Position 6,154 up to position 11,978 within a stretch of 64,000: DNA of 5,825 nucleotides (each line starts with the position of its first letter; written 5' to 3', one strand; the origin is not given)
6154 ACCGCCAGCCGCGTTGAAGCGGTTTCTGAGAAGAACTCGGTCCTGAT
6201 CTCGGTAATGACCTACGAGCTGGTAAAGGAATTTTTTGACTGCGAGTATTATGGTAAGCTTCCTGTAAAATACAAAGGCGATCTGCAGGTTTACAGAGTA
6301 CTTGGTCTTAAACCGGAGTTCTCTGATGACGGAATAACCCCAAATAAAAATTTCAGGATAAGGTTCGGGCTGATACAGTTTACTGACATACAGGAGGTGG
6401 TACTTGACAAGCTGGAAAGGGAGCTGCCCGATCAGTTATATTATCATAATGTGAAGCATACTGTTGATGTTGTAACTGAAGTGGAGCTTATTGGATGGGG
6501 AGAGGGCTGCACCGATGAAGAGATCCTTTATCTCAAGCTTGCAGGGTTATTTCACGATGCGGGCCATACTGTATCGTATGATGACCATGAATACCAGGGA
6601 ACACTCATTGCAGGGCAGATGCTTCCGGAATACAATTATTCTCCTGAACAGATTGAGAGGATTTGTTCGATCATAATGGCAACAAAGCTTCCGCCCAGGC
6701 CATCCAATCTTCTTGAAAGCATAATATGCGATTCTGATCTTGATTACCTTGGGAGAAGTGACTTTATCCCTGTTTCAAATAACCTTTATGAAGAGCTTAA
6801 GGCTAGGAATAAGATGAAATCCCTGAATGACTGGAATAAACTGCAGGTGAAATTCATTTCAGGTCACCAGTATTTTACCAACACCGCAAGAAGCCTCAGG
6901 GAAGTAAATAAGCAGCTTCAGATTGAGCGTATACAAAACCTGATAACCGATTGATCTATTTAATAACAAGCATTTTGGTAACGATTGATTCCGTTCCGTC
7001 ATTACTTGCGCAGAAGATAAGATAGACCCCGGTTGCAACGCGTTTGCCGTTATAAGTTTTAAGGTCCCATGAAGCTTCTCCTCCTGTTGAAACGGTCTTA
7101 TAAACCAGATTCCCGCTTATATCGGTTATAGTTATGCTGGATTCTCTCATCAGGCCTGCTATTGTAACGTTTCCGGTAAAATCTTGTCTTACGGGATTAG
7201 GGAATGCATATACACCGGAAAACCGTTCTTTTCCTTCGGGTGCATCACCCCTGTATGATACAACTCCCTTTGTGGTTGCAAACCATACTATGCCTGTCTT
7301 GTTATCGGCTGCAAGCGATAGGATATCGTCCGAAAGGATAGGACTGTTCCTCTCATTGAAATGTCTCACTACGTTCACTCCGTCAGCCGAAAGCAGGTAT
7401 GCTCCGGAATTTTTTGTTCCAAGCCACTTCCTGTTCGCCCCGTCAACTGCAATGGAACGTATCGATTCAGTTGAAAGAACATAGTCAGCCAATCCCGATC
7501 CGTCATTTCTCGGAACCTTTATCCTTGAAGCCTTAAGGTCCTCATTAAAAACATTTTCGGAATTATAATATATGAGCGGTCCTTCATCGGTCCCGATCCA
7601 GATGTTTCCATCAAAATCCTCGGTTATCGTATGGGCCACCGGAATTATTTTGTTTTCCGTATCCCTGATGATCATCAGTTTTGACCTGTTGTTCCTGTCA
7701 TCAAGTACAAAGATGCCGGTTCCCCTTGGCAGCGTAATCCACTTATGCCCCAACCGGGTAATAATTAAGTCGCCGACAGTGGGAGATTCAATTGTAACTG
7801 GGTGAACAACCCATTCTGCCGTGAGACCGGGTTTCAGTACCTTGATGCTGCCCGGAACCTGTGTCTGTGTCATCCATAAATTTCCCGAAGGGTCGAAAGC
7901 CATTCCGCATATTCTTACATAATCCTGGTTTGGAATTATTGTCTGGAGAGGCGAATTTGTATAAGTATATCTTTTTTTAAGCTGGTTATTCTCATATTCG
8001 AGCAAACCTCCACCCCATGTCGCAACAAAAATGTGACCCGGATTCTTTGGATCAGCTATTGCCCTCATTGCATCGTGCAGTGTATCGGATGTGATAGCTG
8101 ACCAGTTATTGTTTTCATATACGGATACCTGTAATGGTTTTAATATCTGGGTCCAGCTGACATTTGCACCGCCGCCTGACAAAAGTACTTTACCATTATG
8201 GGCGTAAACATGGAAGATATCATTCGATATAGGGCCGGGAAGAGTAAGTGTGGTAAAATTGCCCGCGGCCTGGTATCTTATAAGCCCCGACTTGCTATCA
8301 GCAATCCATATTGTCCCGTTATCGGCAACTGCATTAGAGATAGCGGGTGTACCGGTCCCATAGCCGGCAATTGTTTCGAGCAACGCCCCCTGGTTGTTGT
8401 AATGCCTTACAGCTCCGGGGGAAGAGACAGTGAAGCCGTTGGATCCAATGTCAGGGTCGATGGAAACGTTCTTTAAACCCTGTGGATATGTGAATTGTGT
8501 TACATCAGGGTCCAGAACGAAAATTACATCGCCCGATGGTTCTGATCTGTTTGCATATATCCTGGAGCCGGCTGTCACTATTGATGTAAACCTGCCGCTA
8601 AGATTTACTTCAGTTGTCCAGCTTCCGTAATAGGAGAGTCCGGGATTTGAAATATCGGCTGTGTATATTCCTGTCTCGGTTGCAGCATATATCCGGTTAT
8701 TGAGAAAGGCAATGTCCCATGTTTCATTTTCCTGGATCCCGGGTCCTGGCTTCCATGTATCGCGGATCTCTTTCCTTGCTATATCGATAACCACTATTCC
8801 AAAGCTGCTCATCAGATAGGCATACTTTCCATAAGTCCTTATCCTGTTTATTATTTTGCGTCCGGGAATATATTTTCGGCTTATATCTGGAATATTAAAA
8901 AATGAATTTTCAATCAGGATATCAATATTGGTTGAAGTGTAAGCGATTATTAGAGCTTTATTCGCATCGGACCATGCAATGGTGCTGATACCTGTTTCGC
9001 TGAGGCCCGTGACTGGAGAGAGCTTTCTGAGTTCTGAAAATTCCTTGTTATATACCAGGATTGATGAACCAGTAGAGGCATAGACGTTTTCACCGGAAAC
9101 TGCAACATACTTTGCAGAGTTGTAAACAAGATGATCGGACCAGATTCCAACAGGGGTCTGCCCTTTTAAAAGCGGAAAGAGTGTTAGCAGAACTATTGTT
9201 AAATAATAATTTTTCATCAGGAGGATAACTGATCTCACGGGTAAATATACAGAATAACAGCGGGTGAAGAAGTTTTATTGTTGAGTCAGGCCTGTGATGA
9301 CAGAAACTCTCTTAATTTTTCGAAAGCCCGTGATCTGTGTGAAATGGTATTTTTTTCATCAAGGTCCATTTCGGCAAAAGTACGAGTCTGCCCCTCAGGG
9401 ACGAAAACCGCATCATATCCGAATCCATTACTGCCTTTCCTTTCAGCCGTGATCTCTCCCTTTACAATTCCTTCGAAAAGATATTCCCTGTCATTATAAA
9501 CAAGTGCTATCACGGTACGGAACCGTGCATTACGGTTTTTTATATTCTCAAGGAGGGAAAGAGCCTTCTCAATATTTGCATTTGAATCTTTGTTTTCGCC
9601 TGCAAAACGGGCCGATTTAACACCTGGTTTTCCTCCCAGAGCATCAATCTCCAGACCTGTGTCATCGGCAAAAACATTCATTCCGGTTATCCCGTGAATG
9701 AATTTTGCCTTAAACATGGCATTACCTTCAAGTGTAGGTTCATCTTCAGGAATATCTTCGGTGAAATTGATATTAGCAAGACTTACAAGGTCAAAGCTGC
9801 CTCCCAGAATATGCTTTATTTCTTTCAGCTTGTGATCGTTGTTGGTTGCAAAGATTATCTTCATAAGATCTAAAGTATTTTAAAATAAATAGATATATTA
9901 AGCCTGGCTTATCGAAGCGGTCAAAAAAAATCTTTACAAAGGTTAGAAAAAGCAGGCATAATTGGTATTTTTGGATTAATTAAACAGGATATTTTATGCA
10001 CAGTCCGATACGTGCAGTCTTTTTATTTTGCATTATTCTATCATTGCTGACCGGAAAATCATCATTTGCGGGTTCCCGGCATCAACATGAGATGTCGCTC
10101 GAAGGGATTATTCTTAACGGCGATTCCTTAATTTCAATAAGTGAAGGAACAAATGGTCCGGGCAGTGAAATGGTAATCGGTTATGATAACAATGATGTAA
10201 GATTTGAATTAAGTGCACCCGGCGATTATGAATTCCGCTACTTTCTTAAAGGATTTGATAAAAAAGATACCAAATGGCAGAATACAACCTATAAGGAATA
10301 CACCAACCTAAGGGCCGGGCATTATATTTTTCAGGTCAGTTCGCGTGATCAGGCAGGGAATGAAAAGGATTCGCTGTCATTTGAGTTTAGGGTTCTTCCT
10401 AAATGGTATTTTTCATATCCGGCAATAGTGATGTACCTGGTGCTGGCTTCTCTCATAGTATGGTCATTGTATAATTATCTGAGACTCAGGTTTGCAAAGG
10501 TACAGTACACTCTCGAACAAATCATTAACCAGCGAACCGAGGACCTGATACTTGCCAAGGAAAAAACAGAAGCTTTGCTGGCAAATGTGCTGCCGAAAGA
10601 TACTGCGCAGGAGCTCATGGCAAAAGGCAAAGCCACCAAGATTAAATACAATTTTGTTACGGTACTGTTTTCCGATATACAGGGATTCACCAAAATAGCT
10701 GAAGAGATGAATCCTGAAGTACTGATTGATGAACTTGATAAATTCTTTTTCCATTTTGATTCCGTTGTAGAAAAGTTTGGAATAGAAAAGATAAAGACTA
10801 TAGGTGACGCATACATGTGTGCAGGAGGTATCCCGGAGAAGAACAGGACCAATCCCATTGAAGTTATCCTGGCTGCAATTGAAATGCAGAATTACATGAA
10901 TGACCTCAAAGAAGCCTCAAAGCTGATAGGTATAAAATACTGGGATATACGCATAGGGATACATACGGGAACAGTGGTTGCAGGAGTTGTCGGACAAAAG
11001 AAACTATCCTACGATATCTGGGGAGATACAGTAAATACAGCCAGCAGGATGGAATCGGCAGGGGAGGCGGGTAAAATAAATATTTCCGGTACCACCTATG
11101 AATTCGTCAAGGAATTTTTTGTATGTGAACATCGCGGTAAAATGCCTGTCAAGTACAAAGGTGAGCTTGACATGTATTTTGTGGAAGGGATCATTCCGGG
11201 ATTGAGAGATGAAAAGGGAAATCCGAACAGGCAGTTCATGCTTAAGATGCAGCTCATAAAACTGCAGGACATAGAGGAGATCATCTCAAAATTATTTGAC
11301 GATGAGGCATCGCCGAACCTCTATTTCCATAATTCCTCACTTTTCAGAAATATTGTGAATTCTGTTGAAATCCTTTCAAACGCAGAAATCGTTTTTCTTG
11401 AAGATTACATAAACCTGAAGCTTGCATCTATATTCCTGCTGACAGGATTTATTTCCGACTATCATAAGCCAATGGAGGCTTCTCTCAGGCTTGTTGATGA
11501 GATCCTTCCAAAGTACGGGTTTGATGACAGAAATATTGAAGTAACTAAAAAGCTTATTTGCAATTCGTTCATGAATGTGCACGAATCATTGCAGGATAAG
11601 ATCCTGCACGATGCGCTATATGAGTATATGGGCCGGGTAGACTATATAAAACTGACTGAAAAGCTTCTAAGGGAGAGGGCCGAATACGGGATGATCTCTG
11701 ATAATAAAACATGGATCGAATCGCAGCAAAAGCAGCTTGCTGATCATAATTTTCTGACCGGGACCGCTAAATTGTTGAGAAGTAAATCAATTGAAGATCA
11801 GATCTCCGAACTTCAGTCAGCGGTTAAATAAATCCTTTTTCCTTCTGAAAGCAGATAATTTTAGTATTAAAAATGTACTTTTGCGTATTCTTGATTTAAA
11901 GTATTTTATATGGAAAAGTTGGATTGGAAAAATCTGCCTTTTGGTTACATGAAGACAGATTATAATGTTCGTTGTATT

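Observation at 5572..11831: Paralogous cyclase pair with complementary domain decay: candidate split sensor/cyclase/HD heterodimer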

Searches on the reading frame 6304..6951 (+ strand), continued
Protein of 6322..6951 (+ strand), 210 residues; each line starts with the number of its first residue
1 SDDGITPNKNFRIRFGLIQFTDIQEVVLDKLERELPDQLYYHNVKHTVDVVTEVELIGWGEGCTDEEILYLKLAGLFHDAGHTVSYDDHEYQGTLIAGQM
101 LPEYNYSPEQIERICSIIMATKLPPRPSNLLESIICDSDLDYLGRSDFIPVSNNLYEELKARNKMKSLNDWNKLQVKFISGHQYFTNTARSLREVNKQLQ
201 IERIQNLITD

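Call 47: find_encoding_contigs(protein=P0391, flank=5000, max_places=1)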
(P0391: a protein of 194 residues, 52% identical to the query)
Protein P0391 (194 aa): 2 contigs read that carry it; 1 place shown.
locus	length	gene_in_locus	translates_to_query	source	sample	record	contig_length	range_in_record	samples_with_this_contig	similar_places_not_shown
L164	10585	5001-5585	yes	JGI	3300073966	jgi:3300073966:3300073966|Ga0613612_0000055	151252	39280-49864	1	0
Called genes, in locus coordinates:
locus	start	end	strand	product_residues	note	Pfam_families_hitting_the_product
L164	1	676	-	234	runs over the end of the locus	PF00535:Glycos_transf_2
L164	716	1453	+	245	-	PF04116:FA_hydroxylase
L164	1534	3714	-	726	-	PF13715:CarbopepD_reg_2 (faint), PF07715:Plug, PF00593:TonB_dep_Rec_b-barrel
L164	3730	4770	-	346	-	PF01594:AI-2E_transport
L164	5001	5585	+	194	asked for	PF01966:HD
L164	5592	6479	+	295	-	PF02588:YitT_membrane, PF10035:DUF2179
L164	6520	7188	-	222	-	PF09365:DUF2461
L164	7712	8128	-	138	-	-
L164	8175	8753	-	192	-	-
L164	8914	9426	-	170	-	-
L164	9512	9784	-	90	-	PF13453:Zn_ribbon_TFIIB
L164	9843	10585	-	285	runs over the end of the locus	PF12329:TMF_DNA_bd (weak), PF00691:OmpA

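Call 52: predict_structure(alignment_id=A6)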
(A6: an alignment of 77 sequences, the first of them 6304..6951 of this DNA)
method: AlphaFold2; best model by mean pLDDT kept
length: 216 residues; sequences in the alignment: 77
mean_pLDDT: 94.0   pTM: 0.88
mean pLDDT of the five models: 94.0, 93.8, 92.1, 91.3, 89.8
residues with pLDDT >= 90: 189; 70-90: 24; 50-70: 3; < 50: 0
segments of 3 or more residues with pLDDT < 50: none
pLDDT, mean of each block of 10 residues (from residue 1): 74 76 88 97 96 98 98 97 98 97 97 97 96 97 96 95 96 95 95 97 96 89
secondary structure, 60 per line:
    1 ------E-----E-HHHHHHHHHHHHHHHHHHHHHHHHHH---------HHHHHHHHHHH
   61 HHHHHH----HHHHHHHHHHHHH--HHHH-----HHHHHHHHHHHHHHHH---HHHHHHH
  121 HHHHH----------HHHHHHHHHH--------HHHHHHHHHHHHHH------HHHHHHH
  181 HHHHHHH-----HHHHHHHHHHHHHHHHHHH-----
elements in order: H15-40 H50-66 H71-83 H86-89 H95-110 H114-125 H136-145 H154-167 H174-187 H193-211

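Call 55: fold_search(model_id=the predicted structure, library=pdb)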
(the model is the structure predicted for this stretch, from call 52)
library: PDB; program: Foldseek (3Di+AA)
matches with E <= 10: 530; with E <= 0.001: 3
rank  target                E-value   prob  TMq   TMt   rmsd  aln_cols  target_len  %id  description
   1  2pq7                  3.3e-04  1.00  0.58  0.71   4.1       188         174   20  Crystal structure of predicted HD superfamily hydrolase (104161995) from uncultured Thermotogales bacterium at 1.45 A re (released 2007-05-15)
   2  7far                  8.5e-04  1.00  0.59  0.46  10.4       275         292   18  Crystal structure of PDE5A in complex with inhibitor L12 (released 2022-05-18)
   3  7faq                  9.3e-04  1.00  0.59  0.47  10.2       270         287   17  Crystal structure of PDE5A in complex with inhibitor L1 (released 2022-05-18)
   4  3hc8                  1.1e-03  1.00  0.60  0.42  10.5       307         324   17  Investigation of Aminopyridiopyrazinones as PDE5 Inhibitors: Evaluation of Modifications to the Central Ring System. (released 2009-07-07)
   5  5dqw_A                1.2e-03  1.00  0.62  0.70   4.0       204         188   20  The crystal structure of Bacillus subtilis YpgQ in complex with ADP (released 2016-04-27)
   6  6acb                  1.3e-03  1.00  0.64  0.47  10.1       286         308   17  Crystal structure of PDE5 in complex with inhibitor LW1805 (released 2018-09-19)
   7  3jwq_D                1.6e-03  1.00  0.56  0.40  10.2       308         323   16  Crystal structure of chimeric PDE5/PDE6 catalytic domain complexed with sildenafil (released 2009-10-13)
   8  5dqv_B                2.0e-03  1.00  0.63  0.72   3.4       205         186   18  The crystal structure of Bacillus subtilis YpgQ (released 2016-04-27)
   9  5dqw_B                2.2e-03  1.00  0.61  0.70   4.3       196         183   17  The crystal structure of Bacillus subtilis YpgQ in complex with ADP (released 2016-04-27)
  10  2pjq_B                2.3e-03  1.00  0.62  0.63   4.5       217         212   16  Crystal structure of Q88U62_LACPL from Lactobacillus plantarum. Northeast Structural Genomics target LpR71 (released 2007-05-01)
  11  4w1o_D                2.8e-03  1.00  0.63  0.45   7.0       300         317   17  PDE4D complexed with inhibitor (released 2014-11-05)
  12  4oex                  2.8e-03  1.00  0.60  0.45  10.6       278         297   19  Crystal structure of the PDE5A1 catalytic domain in complex with novel inhibitors (released 2015-04-01)
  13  3b2r_A                3.7e-03  1.00  0.63  0.48  10.0       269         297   17  Crystal Structure of PDE5A1 catalytic domain in complex with Vardenafil (released 2008-05-20)
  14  6l6e                  3.7e-03  1.00  0.60  0.43  10.1       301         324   16  Human PDE5 catalytic core in complex with avanafil (released 2020-09-02)
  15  3dto_A                4.2e-03  1.00  0.53  0.59   5.6       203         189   16  Crystal structure of the metal-dependent HD domain-containing hydrolase BH2835 from Bacillus halodurans, Northeast Str (released 2008-09-09)
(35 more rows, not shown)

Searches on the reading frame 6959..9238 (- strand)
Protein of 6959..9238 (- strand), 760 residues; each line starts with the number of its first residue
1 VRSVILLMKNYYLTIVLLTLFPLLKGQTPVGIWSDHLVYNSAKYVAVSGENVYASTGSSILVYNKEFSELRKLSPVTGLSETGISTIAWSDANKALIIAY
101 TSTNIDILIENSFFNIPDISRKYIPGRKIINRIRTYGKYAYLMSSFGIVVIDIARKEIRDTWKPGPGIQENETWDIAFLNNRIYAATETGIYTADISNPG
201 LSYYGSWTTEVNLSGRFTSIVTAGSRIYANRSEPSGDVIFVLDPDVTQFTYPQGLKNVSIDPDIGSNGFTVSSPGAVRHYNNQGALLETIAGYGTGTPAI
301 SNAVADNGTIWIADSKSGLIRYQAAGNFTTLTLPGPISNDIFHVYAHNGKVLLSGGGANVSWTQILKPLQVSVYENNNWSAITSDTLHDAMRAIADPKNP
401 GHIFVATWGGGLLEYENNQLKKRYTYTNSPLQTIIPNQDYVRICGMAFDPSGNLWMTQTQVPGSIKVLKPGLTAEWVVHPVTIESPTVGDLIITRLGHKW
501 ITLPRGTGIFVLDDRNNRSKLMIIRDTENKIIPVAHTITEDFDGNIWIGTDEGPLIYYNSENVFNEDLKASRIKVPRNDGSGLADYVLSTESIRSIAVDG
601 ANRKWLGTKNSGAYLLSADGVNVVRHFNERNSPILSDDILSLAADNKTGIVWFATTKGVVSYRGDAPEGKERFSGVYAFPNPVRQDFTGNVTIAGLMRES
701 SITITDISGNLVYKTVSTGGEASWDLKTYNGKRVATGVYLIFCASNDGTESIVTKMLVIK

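Call 3: search_protein_families(library=pfam, proteins=[window:6959-9238:-], max_evalue=1)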
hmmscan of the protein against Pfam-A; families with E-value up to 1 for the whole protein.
window:6959-9238:- (760 aa): 6 families
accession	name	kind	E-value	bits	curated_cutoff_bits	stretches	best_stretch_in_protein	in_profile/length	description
PF21544.3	PorZ_N_b_propeller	-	1e-31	110.7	27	1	52-198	1-145/154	TSS9, PorZ, N-terminal beta-propeller domain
PF07494.17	Reg_prop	-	1.3e-08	34.5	20.4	1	536-551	8-23/24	Two component regulator propeller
PF18962.6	Por_Secre_tail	-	1.6e-05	25.6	27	1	679-750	2-69/75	Secretion system C-terminal sorting domain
PF13860.13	FlgD_ig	-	0.00031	21.1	27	1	688-741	13-71/79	FlgD Ig-like domain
PF13585.12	CHU_C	-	0.0036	17.8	27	1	696-746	25-73/86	CHU_C Type IX secretion signal domain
PF01436.27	NHL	-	0.15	12.6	20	0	303-320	8-25/28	NHL repeat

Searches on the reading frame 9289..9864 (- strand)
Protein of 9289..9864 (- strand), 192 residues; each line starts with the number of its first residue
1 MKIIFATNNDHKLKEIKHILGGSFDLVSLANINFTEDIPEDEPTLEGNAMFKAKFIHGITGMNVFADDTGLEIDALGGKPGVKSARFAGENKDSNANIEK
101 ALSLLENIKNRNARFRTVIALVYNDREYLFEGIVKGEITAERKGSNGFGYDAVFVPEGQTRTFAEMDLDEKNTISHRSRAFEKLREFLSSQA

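Call 3: search_protein_families(library=pfam, proteins=[window:9289-9864:-], max_evalue=1)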
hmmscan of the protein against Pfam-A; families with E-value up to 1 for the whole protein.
window:9289-9864:- (192 aa): 1 family
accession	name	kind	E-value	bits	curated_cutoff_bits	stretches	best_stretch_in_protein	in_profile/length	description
PF01725.21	Ham1p_like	-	5.5e-65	219.2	22.5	1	3-187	1-186/186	Ham1 family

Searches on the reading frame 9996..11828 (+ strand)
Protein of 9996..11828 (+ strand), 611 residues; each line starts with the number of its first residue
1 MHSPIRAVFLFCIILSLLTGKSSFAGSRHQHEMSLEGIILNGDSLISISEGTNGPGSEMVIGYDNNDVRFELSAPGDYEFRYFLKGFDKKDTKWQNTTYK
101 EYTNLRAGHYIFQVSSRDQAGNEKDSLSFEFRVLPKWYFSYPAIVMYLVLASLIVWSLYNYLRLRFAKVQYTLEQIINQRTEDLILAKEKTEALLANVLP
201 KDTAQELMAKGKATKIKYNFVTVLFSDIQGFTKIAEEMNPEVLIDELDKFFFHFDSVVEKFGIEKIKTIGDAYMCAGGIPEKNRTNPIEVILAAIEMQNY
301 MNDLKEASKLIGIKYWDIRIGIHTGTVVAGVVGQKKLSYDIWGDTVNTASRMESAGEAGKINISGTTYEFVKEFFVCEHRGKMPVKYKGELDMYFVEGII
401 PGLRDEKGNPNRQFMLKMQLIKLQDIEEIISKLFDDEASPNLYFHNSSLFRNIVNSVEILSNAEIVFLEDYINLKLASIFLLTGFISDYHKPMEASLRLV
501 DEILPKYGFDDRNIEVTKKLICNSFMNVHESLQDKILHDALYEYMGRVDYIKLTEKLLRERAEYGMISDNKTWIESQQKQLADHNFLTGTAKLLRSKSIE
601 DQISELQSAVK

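Call 3: search_protein_families(library=pfam, proteins=[window:9996-11828:+], max_evalue=1)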
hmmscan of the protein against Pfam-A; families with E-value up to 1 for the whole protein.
window:9996-11828:+ (611 aa): 4 families
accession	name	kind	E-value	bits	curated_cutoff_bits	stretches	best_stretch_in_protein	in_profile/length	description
PF00211.25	Guanylate_cyc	-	2.2e-55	187.5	21.9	1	217-398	5-183/183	Adenylate and Guanylate cyclase catalytic domain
PF07495.19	Y_Y_Y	-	3.1e-10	40.2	26.6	1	73-133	3-64/65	Y_Y_Y domain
PF19077.6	Big_13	-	0.004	18.1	27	1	96-133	63-100/102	Bacterial Ig-like domain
PF07335.16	Glyco_hydro_75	-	0.034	14.8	27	1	323-359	66-100/165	Fungal chitosanase of glycosyl hydrolase group 75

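Call 5: search_protein_families(library=ncbifam, proteins=[window:9996-11828:+], max_evalue=0.1)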
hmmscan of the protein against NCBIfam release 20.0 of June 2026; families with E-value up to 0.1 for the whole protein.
window:9996-11828:+ (611 aa): 4 families
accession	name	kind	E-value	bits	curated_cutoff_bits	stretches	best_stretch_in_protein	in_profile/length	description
TIGR03903.1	TOMM_kin_cyc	equivalog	3.1e-05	22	705.75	1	249-378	320-443/1267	TOMM system kinase/cyclase fusion protein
NF058673.1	LipAdnlyCyLipJMY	equivalog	3.5e-05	22.7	800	1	218-372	293-423/449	bifunctional lipase/adenylate cyclase LipJ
NF006673.0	PRK09222.1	equivalog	0.011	14.8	509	1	278-345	269-336/482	NADP-dependent isocitrate dehydrogenase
NF006529.0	PRK08997.1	equivalog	0.033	13.2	510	1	276-310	266-300/335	isocitrate dehydrogenase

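Call 11: find_homologous_proteins(query=window:9996-11828:+, max_evalue=1e-10)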
Query window:9996-11828:+ (611 aa): 7998 proteins with E <= 1e-10 among 8000 candidates; the best 120 are listed.
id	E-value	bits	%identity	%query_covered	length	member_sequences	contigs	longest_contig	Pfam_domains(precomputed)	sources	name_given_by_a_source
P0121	0.0e+0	1375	100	100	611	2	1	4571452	PF07495.20,PF00211.26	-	-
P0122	0.0e+0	1125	82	100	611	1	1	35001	PF07495.20,PF00211.26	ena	-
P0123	2.5e-297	1005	78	92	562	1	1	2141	PF07495.20,PF00211.26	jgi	jgi:class 3 adenylate cyclase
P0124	5.0e-294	994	72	100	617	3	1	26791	PF07495.20,PF00211.26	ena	-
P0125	2.3e-289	979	73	96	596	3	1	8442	PF07495.20,PF00211.26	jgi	jgi:class 3 adenylate cyclase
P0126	5.0e-284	961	71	100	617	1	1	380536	PF07495.20,PF00211.26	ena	-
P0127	4.6e-282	955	71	99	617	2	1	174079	PF07495.20,PF00211.26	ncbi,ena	-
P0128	5.3e-278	942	70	100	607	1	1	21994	PF07495.20,PF00211.26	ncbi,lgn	-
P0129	2.6e-277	939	70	99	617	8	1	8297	PF07495.20,PF00211.26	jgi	-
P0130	3.0e-276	936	71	100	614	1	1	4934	PF07495.20,PF00211.26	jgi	jgi:adenylate cyclase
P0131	6.5e-272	921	71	94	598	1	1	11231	PF07495.20,PF00211.26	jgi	jgi:adenylate cyclase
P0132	8.8e-272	921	69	99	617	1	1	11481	PF07495.20,PF00211.26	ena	-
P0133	1.1e-271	921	68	99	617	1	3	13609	PF07495.20,PF00211.26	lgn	-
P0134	1.3e-271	920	72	94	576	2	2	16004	PF07495.20,PF00211.26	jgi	jgi:class 3 adenylate cyclase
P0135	4.7e-271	919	69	99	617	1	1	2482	PF07495.20,PF00211.26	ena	-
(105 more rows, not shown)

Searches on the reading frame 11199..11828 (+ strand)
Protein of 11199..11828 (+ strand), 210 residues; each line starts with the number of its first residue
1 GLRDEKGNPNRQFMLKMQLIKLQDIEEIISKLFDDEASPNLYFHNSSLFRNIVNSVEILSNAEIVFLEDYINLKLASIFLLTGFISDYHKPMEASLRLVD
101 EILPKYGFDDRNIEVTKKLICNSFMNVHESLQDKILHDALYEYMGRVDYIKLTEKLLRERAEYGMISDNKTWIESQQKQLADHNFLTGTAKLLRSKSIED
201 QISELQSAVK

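Call 7: search_solved_structures(query=window:11199-11828:+, max_evalue=10, show_alignments=2)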
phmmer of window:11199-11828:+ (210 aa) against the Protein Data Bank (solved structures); distinct sequences matched with E-value up to 10: 0.
